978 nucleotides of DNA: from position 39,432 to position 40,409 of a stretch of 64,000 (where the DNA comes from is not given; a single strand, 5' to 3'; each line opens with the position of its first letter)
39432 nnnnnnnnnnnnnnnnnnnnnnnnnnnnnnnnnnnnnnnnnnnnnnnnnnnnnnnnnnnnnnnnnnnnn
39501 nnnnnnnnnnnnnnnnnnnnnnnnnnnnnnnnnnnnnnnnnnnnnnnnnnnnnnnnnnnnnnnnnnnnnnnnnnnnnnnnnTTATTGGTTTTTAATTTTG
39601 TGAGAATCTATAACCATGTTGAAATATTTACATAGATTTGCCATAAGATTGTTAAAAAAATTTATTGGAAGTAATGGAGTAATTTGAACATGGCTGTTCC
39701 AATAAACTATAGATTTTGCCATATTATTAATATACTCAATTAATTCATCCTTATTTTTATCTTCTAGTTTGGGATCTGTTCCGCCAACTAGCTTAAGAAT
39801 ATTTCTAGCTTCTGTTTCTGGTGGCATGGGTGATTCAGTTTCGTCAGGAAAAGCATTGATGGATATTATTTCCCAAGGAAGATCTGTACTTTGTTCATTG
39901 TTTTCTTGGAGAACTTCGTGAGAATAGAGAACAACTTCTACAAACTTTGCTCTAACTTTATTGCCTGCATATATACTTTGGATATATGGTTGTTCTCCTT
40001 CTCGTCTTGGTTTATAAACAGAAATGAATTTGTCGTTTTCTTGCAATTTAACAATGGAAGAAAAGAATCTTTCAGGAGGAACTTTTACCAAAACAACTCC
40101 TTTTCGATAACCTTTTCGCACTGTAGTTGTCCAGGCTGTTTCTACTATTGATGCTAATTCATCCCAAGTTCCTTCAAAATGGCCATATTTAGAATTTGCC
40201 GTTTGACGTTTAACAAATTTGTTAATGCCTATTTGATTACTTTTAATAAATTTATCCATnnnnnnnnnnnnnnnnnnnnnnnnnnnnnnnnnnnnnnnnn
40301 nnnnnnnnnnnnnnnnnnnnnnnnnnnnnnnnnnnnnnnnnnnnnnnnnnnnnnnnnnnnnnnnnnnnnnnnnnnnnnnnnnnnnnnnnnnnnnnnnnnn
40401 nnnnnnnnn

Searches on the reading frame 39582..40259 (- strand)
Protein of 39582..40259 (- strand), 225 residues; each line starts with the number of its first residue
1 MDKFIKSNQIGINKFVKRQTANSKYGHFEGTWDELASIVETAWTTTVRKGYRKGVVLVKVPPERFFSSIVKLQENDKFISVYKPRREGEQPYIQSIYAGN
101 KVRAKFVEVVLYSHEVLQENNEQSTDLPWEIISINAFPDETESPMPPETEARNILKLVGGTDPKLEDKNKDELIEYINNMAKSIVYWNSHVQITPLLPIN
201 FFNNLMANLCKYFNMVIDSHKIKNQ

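Call 6: search_protein_families(library=pfam, proteins=[window:39582-40259:-])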
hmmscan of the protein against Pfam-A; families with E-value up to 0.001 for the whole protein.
window:39582-40259:- (225 aa): 1 family
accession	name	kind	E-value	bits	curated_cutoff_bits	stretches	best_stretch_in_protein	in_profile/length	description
PF11539.13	DUF3228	-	2.7e-12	47.1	25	1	72-181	70-192/194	Protein of unknown function (DUF3228)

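Call 16: find_related_loci(query=window:39582-40259:-, collection=viral_contigs, flank=8000)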
Query window:39582-40259:- (225 aa) in viral_contigs; peptide patterns used: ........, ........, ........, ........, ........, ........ (x = any residue, [..] = any of these).
1 stretches matched a pattern, but none encodes a relative of the query by tblastn (E <= 1e-3).
